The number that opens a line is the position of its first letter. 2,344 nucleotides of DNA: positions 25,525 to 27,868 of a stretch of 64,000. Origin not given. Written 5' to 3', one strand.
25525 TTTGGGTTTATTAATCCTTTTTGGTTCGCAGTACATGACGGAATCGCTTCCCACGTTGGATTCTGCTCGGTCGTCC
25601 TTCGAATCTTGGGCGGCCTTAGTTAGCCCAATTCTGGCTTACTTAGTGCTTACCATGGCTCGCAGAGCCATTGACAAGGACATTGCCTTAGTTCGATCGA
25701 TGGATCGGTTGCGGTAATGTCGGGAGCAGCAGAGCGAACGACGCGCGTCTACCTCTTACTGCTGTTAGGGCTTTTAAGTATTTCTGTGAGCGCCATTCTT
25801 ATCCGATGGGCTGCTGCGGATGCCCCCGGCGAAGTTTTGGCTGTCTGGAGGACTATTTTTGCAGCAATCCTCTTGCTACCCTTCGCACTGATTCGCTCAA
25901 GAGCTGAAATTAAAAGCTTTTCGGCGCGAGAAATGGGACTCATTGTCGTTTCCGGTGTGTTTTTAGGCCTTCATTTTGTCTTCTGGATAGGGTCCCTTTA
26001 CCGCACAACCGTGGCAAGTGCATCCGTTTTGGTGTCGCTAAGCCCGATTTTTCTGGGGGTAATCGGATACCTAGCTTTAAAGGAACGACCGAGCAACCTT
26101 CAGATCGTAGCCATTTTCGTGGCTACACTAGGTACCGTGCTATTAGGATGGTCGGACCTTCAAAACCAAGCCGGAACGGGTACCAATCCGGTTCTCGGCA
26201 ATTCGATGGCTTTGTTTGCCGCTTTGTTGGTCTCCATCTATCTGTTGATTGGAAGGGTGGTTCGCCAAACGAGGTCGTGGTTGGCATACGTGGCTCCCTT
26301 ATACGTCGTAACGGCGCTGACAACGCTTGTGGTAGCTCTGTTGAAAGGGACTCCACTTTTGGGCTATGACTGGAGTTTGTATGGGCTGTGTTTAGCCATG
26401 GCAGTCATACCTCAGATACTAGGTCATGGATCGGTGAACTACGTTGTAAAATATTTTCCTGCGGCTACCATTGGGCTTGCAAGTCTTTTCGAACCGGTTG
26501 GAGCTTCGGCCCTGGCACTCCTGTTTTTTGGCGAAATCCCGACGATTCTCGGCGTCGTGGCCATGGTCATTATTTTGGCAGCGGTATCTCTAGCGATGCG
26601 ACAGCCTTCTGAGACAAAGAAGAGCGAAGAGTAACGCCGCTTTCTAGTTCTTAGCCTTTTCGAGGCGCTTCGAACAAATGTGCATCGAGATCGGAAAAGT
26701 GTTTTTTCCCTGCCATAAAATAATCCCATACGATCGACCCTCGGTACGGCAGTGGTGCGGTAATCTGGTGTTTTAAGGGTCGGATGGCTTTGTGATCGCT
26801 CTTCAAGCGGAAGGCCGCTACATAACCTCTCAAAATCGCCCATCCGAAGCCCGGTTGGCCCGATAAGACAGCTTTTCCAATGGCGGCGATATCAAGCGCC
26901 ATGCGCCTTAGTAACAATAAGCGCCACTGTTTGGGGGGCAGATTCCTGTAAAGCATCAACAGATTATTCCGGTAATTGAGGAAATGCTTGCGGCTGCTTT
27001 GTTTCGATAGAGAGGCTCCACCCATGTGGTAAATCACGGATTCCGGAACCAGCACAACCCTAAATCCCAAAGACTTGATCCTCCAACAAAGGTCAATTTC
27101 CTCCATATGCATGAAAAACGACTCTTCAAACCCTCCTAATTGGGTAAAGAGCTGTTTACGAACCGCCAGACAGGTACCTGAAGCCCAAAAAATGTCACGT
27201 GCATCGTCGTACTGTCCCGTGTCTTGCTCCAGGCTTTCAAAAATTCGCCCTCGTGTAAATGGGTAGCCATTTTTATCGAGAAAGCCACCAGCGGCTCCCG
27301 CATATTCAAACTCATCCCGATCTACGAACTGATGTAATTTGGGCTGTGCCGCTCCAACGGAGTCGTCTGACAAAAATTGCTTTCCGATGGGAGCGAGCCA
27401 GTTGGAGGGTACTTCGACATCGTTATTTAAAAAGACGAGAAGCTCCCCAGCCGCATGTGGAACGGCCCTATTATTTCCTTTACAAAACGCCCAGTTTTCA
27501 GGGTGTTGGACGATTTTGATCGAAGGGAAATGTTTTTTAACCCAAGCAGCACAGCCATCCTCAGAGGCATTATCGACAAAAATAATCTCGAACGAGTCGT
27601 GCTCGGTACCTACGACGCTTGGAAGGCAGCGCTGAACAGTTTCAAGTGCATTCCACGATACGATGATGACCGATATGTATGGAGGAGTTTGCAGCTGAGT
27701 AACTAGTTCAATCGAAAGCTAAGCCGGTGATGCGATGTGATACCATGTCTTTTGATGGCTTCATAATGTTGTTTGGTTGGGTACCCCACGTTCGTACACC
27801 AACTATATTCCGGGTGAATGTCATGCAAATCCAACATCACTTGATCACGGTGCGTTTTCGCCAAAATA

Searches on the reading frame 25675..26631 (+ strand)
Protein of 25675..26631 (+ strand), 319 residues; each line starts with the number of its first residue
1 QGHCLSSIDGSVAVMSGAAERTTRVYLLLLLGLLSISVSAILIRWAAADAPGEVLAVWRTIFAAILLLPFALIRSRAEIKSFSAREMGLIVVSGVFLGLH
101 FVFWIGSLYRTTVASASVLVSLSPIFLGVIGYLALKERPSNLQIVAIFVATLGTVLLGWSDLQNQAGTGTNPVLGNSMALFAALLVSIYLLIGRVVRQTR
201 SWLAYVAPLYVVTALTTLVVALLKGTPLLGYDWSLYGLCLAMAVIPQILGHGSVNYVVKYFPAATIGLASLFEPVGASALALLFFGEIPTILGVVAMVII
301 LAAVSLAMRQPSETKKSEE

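Call 40: search_protein_families(library=pfam, proteins=[window:25675-26631:+], max_evalue=0.00001)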
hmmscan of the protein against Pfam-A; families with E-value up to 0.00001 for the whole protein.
window:25675-26631:+ (319 aa): 1 family
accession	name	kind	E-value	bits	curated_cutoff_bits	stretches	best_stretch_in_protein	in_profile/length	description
PF00892.27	EamA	-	9.8e-29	100.8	28.2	2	25-157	3-133/135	EamA-like transporter family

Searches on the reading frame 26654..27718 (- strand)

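Call 40: search_protein_families(library=pfam, proteins=[window:26654-27718:-], max_evalue=0.00001)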
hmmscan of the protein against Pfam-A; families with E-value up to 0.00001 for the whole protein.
window:26654-27718:- (355 aa): 3 families
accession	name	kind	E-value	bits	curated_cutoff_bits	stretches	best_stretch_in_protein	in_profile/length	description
PF00535.33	Glycos_transf_2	-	1.4e-22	80.8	23.3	1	16-191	1-164/168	Glycosyl transferase family 2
PF13641.12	Glyco_tranf_2_3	-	1.3e-14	55.2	27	1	12-240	1-220/230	Glycosyltransferase like family 2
PF10111.15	Glyco_tranf_2_2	-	3.2e-09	37.1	27.3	1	41-247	28-232/276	Glycosyltransferase like family 2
